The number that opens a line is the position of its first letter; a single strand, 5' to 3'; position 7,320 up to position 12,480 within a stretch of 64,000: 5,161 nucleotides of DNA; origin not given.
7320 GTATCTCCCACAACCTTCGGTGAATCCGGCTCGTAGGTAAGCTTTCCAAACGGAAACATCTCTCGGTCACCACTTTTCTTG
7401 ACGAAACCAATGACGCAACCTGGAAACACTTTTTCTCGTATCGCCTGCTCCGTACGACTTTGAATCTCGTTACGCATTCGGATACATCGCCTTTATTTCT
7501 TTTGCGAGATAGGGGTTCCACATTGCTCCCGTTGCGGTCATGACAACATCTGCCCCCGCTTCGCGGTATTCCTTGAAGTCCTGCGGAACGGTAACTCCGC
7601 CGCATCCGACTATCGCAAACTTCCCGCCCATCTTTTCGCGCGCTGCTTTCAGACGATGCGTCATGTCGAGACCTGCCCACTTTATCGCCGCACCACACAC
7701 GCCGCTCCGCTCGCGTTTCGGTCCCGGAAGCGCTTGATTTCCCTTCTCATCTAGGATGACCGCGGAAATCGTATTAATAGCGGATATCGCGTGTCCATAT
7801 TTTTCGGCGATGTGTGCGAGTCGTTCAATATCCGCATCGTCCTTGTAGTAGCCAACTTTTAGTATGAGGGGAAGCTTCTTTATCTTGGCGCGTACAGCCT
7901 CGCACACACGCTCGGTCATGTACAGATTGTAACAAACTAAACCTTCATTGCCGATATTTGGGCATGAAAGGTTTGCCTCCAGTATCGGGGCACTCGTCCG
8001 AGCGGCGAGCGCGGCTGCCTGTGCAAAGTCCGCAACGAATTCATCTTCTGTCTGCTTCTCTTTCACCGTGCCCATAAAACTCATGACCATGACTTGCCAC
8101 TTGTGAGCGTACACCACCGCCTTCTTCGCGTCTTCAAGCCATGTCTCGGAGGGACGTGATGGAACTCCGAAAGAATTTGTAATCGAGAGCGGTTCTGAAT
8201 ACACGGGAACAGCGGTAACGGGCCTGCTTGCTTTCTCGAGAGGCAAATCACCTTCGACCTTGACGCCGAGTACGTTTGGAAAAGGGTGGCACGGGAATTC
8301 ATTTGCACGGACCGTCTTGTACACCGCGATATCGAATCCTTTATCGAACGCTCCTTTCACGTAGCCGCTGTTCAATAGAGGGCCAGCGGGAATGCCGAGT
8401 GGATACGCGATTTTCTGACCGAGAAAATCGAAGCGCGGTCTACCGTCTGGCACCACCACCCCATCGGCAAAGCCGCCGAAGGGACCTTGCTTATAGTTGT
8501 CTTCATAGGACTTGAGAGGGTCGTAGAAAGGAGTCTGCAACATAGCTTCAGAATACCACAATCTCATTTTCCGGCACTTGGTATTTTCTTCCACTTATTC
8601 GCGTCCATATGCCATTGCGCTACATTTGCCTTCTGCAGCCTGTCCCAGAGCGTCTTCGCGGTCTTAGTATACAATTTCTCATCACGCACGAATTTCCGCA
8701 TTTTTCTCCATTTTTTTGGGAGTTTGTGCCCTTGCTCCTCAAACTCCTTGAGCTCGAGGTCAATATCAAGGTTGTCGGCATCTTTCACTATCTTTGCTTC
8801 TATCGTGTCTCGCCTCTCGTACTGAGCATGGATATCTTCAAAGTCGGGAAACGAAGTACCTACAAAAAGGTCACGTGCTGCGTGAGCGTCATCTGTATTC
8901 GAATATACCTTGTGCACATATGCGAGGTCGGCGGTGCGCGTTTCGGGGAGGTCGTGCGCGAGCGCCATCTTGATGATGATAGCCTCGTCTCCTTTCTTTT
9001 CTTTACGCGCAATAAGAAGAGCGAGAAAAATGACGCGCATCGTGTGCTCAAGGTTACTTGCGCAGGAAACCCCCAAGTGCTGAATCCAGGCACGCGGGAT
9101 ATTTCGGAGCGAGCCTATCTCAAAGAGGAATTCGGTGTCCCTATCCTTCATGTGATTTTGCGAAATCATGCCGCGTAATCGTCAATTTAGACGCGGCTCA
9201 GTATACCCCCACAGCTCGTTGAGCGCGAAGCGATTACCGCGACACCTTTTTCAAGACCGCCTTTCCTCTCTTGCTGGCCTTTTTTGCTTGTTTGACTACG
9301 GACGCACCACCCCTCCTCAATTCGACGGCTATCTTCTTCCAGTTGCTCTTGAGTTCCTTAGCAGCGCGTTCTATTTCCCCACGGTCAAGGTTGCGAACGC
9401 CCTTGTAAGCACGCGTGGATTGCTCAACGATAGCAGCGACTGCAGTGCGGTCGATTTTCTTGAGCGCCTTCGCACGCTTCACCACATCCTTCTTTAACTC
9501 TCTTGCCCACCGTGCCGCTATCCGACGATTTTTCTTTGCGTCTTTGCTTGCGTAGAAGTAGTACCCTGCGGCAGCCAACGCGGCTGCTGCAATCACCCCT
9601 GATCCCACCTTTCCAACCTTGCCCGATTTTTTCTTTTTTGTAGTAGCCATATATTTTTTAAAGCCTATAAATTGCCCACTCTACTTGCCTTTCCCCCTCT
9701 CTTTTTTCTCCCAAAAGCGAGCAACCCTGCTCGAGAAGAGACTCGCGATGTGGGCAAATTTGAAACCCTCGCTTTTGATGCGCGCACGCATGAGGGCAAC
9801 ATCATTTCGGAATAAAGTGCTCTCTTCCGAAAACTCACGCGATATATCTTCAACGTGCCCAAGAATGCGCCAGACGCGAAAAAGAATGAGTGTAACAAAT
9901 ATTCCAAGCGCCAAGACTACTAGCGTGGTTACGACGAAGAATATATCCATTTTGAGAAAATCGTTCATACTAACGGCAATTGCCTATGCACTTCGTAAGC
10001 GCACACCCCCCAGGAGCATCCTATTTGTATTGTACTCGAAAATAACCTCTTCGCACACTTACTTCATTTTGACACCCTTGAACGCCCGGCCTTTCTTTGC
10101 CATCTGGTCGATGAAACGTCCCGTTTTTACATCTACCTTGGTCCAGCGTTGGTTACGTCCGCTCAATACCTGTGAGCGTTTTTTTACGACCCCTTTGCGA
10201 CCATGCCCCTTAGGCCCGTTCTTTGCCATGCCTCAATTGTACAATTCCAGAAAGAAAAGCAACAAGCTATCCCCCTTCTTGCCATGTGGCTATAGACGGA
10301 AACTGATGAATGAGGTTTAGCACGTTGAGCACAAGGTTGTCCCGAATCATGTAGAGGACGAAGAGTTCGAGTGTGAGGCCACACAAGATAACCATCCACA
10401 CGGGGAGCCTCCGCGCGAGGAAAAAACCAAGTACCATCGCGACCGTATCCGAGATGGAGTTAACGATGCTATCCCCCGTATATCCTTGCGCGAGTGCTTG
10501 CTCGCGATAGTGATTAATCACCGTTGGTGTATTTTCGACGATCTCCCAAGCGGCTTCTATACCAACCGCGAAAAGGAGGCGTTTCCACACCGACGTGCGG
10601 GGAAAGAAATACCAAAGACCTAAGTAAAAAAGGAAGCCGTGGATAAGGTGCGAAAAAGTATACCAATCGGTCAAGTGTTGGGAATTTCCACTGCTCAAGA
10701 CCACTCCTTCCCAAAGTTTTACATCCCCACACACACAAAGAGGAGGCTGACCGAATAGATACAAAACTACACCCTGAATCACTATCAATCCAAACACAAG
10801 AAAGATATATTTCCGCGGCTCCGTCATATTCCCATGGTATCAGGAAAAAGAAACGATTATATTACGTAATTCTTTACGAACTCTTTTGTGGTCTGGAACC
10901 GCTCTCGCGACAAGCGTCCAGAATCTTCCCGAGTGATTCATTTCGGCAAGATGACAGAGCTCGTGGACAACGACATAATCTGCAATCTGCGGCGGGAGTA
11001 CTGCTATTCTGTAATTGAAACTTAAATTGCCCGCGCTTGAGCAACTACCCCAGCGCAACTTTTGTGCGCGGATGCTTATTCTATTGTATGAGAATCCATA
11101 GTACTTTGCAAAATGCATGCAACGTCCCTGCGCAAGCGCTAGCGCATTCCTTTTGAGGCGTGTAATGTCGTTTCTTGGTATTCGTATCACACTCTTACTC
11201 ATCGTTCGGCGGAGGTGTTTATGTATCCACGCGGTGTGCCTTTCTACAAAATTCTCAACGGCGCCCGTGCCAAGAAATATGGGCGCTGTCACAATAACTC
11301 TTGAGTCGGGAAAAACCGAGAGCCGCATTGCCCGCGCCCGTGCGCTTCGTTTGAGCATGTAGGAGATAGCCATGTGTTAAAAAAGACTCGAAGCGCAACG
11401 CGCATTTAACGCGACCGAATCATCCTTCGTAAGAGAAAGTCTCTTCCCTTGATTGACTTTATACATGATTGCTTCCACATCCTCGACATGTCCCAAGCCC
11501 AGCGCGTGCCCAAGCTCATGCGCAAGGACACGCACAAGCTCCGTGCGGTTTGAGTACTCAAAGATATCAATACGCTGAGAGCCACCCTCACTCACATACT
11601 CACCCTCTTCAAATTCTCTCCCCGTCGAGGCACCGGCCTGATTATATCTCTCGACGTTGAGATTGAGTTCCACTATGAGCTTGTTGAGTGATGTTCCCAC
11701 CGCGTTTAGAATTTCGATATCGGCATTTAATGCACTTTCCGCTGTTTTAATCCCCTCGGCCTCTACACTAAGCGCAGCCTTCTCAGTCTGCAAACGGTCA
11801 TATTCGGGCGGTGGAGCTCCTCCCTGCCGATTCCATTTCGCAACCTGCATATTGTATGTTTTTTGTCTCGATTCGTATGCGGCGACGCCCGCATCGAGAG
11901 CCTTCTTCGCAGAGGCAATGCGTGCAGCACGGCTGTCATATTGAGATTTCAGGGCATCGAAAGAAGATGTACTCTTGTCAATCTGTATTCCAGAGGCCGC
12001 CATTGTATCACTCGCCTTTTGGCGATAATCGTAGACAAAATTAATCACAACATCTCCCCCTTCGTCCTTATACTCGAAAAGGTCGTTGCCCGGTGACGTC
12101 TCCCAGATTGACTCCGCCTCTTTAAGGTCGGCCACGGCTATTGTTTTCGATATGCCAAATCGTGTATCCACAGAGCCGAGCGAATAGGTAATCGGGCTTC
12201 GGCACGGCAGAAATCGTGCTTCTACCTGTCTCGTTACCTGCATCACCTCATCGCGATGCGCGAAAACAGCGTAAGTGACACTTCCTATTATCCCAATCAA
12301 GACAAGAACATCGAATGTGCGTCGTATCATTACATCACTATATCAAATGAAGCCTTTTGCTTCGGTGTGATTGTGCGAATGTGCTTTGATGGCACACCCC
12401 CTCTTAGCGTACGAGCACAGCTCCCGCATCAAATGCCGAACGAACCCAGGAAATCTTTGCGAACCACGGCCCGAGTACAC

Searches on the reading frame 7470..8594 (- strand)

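Call 100: search_protein_families(library=pfam, proteins=[window:7470-8594:-], max_evalue=0.00001)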
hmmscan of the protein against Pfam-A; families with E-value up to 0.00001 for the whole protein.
window:7470-8594:- (374 aa): 1 family
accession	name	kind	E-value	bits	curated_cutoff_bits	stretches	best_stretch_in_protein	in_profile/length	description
PF01180.27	DHO_dh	-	1.2e-18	67.8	27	1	134-368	61-284/291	Dihydroorotate dehydrogenase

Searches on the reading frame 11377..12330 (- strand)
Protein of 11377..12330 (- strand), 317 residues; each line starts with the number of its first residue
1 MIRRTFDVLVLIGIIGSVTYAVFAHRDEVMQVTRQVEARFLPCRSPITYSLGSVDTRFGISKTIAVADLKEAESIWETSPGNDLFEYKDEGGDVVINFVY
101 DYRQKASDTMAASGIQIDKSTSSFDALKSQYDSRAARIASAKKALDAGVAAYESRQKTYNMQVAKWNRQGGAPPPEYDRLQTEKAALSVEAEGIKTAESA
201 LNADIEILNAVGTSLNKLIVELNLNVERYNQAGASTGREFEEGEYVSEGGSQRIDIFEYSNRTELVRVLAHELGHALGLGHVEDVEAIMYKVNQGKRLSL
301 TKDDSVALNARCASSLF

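Call 100: search_protein_families(library=pfam, proteins=[window:11377-12330:-], max_evalue=0.00001)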
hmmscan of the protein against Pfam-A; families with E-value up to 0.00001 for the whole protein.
window:11377-12330:- (317 aa): 1 family
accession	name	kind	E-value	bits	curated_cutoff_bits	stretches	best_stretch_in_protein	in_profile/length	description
PF00413.30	Peptidase_M10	-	9.7e-12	45.5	24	1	232-308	102-154/159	Matrixin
